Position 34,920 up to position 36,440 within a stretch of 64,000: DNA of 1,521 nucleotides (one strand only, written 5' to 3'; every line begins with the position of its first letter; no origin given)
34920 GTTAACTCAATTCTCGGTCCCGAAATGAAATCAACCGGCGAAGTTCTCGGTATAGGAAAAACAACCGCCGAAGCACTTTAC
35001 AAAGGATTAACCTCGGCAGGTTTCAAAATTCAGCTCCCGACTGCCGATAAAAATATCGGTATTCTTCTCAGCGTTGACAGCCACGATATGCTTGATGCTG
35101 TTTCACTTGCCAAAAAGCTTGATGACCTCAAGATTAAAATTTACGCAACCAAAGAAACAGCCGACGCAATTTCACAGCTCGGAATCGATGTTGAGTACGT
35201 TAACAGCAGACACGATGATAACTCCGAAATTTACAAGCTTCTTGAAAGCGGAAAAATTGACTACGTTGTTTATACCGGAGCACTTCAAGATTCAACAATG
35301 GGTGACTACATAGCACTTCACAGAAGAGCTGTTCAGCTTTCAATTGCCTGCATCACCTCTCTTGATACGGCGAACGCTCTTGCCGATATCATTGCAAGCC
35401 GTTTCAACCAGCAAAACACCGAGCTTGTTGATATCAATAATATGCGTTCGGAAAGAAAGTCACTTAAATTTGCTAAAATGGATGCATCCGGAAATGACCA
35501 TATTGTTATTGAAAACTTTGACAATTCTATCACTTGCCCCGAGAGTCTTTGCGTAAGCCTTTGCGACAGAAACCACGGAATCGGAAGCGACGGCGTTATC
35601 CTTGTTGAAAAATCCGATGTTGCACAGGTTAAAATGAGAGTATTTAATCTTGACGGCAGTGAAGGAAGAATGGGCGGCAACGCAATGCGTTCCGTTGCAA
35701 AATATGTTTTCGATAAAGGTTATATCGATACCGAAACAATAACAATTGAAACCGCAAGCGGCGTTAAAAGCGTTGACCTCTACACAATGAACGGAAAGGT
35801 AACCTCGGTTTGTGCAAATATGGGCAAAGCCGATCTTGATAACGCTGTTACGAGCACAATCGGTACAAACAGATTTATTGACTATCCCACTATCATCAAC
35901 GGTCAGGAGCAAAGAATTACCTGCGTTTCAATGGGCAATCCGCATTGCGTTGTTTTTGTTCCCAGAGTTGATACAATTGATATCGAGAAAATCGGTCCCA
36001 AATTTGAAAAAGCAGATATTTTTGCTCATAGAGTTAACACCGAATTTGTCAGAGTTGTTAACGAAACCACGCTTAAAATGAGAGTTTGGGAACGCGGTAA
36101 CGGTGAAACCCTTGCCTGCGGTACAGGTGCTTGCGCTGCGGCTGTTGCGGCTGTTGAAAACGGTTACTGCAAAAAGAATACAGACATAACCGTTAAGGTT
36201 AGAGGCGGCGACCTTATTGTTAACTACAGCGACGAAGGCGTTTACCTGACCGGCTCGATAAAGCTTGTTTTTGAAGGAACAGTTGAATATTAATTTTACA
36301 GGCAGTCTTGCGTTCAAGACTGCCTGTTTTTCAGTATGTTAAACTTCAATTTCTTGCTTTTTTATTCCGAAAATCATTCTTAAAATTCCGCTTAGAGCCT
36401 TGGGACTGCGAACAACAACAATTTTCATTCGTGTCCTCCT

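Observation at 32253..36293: In-frame fusion of full-length CarB with a full-length DapF-like domain (1346 aa)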

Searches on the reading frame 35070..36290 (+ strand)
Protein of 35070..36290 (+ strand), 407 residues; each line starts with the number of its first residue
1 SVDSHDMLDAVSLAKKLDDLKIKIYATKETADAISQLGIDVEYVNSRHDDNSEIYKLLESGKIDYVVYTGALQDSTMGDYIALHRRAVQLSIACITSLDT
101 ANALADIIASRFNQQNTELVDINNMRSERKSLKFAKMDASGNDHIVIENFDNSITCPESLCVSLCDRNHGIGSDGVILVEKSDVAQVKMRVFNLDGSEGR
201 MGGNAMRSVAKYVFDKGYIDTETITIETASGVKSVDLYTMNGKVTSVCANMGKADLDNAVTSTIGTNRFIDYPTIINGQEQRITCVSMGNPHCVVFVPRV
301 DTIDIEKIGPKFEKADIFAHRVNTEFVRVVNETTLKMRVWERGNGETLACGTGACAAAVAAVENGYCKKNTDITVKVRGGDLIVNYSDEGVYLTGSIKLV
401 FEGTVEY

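Call 8: find_homologous_proteins(query=window:35070-36290:+, max_evalue=1e-20)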
Query window:35070-36290:+ (407 aa): 8000 proteins with E <= 1e-20 among 8000 candidates; the best 120 are listed.
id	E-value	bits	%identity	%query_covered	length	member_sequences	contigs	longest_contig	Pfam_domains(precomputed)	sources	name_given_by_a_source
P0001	1.2e-228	776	85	100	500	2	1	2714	PF02142.28,PF01678.25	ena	-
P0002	3.0e-226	768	89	95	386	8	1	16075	PF02142.28,PF01678.25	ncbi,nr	ncbi:MAG: diaminopimelate epimerase, partial [Ruminococcaceae bacterium]|nr:diaminopimelate epimeras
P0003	2.9e-225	765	83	100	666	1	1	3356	PF02142.28,PF15632.12,PF02786.23,PF01678.25,PF02655.20,PF07478.19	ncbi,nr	ncbi:MAG: diaminopimelate epimerase, partial [Clostridia bacterium]|nr:diaminopimelate epimerase [Cl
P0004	1.2e-204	697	84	88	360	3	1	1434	PF01678.25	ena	-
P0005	1.4e-172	592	91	70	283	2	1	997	PF01678.25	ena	-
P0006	6.0e-172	590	66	99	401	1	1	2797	PF02142.28,PF01678.25,PF05544.17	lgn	-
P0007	2.0e-171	588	64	100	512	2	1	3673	PF02142.28,PF01678.25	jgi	-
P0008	7.5e-171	586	63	100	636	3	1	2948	PF02142.28,PF15632.12,PF02786.23,PF01678.25,PF02655.20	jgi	jgi:carbamoyl-phosphate synthase large subunit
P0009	2.9e-169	581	64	100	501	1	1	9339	PF02142.28,PF01678.25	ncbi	-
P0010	3.1e-169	581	63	100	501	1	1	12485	PF02142.28,PF01678.25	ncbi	-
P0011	1.5e-168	578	62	100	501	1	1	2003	PF02142.28,PF01678.25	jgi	jgi:carbamoyl-phosphate synthase large subunit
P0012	2.6e-168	578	64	100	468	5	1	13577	PF02142.28,PF01678.25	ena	-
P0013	2.9e-168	577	63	100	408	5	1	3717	PF02142.28,PF01678.25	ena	-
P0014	8.6e-168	576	64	100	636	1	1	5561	PF02142.28,PF15632.12,PF02786.23,PF01678.25,PF02655.20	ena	-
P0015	3.1e-166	571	63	100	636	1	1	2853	PF02142.28,PF15632.12,PF02786.23,PF01678.25,PF02655.20,PF07478.19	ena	-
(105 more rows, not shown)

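Call 17: find_related_loci(query=A1, collection=genome_contigs, flank=10000)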
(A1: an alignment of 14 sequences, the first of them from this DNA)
Query A1 (407 aa) in genome_contigs; peptide patterns used: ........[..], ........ (x = any residue, [..] = any of these).
600 stretches matched a pattern (row limit reached: there are more); 590 encode a relative of the query (tblastn E <= 1e-3); the best 80 are kept; 80 distinct loci.
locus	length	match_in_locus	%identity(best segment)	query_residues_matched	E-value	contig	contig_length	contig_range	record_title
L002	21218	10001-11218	91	1-407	0e+0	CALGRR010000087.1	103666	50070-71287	MAG TPA_asm: uncultured Clostridia bacterium isolate SRR6425758_bin.124_CONCOCT_v1.1_MAG genome assembly, contig: ERZ176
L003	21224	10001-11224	83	1-407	0e+0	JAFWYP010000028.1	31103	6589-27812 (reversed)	MAG: Clostridia bacterium isolate RGIG6189 Sheep_Rectum-1__c491042, whole genome shotgun sequence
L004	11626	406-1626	64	1-407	2e-170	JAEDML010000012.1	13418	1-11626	MAG: Clostridiaceae bacterium isolate MAG265 NODE_5077_length_13418_cov_8.925092, whole genome shotgun sequence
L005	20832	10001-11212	61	1-407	3e-165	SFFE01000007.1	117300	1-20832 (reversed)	MAG: Clostridiales bacterium isolate W0P39.002 Contig164, whole genome shotgun sequence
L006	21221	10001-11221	62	1-407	5e-164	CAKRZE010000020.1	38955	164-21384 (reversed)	MAG: uncultured Eubacteriales bacterium isolate REFINED_METABAT215_TOP10_CONTIGS_1500_ASSEMBLY_K77_MERGED__Hadza_MoBio_h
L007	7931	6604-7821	62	1-407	2e-161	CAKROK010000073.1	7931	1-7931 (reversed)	MAG: uncultured Christensenellaceae bacterium isolate REFINED_METABAT215_TOP10_CONTIGS_1500_ASSEMBLY_K77_MERGED__Hadza_M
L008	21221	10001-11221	59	1-407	1e-160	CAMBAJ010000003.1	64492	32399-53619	MAG: uncultured Clostridia bacterium isolate SRR17382098_bin.38_metaWRAP_v1.3_MAG genome assembly, contig: ERZ10544617.2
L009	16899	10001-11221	60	1-407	1e-160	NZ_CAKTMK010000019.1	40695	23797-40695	MAG: uncultured Oscillibacter sp. isolate REFINED_METABAT215_TOP10_CONTIGS_1500_ASSEMBLY_K77_MERGED__Hadza_PheChl_Fiber-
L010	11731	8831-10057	57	1-407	2e-155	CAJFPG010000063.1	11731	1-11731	Candidatus Geddesella stercoravicola isolate Coassembly_mag_563 genome assembly, contig: MAGpy_11413_min2k_bin_563_fak87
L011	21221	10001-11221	59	1-407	5e-155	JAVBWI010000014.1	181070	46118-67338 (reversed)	MAG: Clostridia bacterium isolate ZNE14_Bin7 all_Scaff010654, whole genome shotgun sequence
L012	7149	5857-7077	59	1-407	3e-155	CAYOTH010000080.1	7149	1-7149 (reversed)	MAG TPA_asm: uncultured Oscillospiraceae bacterium isolate SRP350583_co1_59 genome assembly, contig: NODE_16807_length_7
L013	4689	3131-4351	57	1-407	9e-158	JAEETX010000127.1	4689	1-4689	MAG: Oscillospiraceae bacterium isolate Tb.RUG.415 NODE_89947_length_4689_cov_3.232793, whole genome shotgun sequence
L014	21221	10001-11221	59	1-407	4e-153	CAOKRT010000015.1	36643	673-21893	MAG TPA_asm: uncultured Oscillospiraceae bacterium isolate SRR17684617_bin.62_metawrap_v1.3_MAG genome assembly, contig:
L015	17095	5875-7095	57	1-407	1e-152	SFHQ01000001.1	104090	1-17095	MAG: Clostridiales bacterium isolate W1P12.009 Contig12, whole genome shotgun sequence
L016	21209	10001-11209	60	1-407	5e-153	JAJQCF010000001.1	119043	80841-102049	MAG: Oscillospiraceae bacterium isolate C.6_5 NODE_27_length_119043_cov_22.710172, whole genome shotgun sequence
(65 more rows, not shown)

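Call 38: search_protein_representatives(protein=window:35070-36290:+)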
Query: 407 residues. Proteins with E-value up to 0.001 (for the whole library): 20630; up to 1e-10: 12439; up to 1e-30: 2499. The best 150 are listed.
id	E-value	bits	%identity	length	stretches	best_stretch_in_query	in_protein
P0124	3.5e-142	490.0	55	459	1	3-407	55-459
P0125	1.2e-138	478.3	57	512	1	24-407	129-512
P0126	5.2e-118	410.4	49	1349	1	4-406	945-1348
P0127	3.4e-117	407.7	53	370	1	41-406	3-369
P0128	6.0e-116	403.6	46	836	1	4-406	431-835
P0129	4.0e-103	361.4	43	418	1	2-406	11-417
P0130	6.0e-103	360.8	51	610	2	1-258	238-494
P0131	1.0e-90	320.5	50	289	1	120-407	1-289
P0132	1.3e-86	307.0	40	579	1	2-405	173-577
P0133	3.6e-81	289.1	44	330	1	77-406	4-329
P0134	1.1e-78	280.9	55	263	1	58-297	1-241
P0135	1.2e-78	280.8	59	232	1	178-407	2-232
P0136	7.5e-78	278.2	62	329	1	9-222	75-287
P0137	2.9e-74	266.4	46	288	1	133-406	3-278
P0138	1.5e-73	264.0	49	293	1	131-404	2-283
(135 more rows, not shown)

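Call 48: predict_structure(alignment_id=A2)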
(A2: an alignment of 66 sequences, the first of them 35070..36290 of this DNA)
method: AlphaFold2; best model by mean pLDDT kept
length: 407 residues; sequences in the alignment: 66
mean_pLDDT: 87.2   pTM: 0.70
mean pLDDT of the five models: 87.2, 85.6, 85.5, 84.9, 84.3
residues with pLDDT >= 90: 201; 70-90: 168; 50-70: 37; < 50: 1
segments of 3 or more residues with pLDDT < 50: none
pLDDT, mean of each block of 10 residues (from residue 1): 76 87 89 89 76 83 84 67 87 86 79 54 69 84 87 84 71 86 97 88 91 94 96 95 92 91 83 92 94 96 92 89 96 97 90 97 98 95 96 93 84
secondary structure, 60 per line:
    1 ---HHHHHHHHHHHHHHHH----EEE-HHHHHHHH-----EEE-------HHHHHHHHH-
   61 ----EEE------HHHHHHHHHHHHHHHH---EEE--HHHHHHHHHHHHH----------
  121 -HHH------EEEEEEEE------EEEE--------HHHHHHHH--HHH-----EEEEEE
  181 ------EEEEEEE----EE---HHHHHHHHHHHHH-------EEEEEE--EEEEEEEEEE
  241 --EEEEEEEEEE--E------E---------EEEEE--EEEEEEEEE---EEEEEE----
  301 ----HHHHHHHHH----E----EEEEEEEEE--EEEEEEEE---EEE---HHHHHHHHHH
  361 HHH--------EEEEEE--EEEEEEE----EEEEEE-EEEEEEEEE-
elements in order: H4-19 E24-26 H28-35 E41-43 H51-59 E65-67 H74-89 E93-95 H98-110 E131-138 E145-148 H157-164 E175-180 E187-193 H203-215 E223-228 E231-240 E243-252 E272-276 E279-287 E291-296 H305-313 E323-331 E334-341 E345-347 H351-363 E372-377 E380-386 E391-396 E398-406

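Call 51: fold_search(model_id=the predicted structure, library=pdb)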
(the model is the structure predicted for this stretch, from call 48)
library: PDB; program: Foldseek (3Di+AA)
matches with E <= 10: 700; with E <= 0.001: 112
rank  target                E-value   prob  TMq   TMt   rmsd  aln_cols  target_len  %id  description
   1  2otn_A                2.0e-33  1.00  0.60  0.81   3.6       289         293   39  Crystal structure of the catalytically active form of diaminopimelate epimerase from Bacillus anthracis (released 2008-03-04)
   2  9mro_A                3.1e-33  1.00  0.62  0.90   2.0       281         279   40  Crystal structures of a cyanobacterial DAP epimerase bound to either D,L-aziDAP or D,L-alpha-methyl DAP (released 2025-07-16)
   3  8qzy_A                1.3e-31  1.00  0.58  0.82   3.5       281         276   33  Structural and biochemical characterization of diaminopimelate epimerase from Pseudomonas aeruginosa (released 2024-11-06)
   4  2otn_B                6.8e-31  1.00  0.52  0.70   5.1       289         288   38  Crystal structure of the catalytically active form of diaminopimelate epimerase from Bacillus anthracis (released 2008-03-04)
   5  3ejx_D                1.0e-30  1.00  0.62  0.83   2.8       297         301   37  Crystal structure of diaminopimelate epimerase from Arabidopsis thaliana in complex with LL-AziDAP (released 2009-02-17)
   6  3ejx_A                1.5e-30  1.00  0.61  0.86   2.7       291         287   37  Crystal structure of diaminopimelate epimerase from Arabidopsis thaliana in complex with LL-AziDAP (released 2009-02-17)
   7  5ha4_A                2.1e-30  1.00  0.59  0.83   3.1       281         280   36  Structure of a diaminopimelate epimerase from Acinetobacter baumannii (released 2016-01-27)
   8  3ejx_B                2.3e-30  1.00  0.63  0.88   2.3       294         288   37  Crystal structure of diaminopimelate epimerase from Arabidopsis thaliana in complex with LL-AziDAP (released 2009-02-17)
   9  5ha4_B                2.7e-30  1.00  0.60  0.83   3.2       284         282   35  Structure of a diaminopimelate epimerase from Acinetobacter baumannii (released 2016-01-27)
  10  8qzy_B                4.6e-30  1.00  0.59  0.84   3.2       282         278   33  Structural and biochemical characterization of diaminopimelate epimerase from Pseudomonas aeruginosa (released 2024-11-06)
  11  4ijz_A                6.7e-30  1.00  0.56  0.80   3.6       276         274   33  Crystal structure of diaminopimelate epimerase from Escherichia coli (released 2013-02-20)
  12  2q9h                  2.2e-29  1.00  0.58  0.84   3.0       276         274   32  Crystal structure of the C73S mutant of diaminopimelate epimerase (released 2007-10-23)
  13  2q9j                  2.6e-29  1.00  0.58  0.83   3.2       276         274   32  Crystal structure of the C217S mutant of diaminopimelate epimerase (released 2007-10-23)
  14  4ik0_B                5.8e-29  1.00  0.57  0.81   3.4       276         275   33  Crystal structure of diaminopimelate epimerase Y268A mutant from Escherichia coli (released 2013-02-20)
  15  1bwz                  8.8e-29  1.00  0.58  0.84   3.0       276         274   33  DIAMINOPIMELATE EPIMERASE FROM HEMOPHILUS INFLUENZAE (released 1998-12-16)
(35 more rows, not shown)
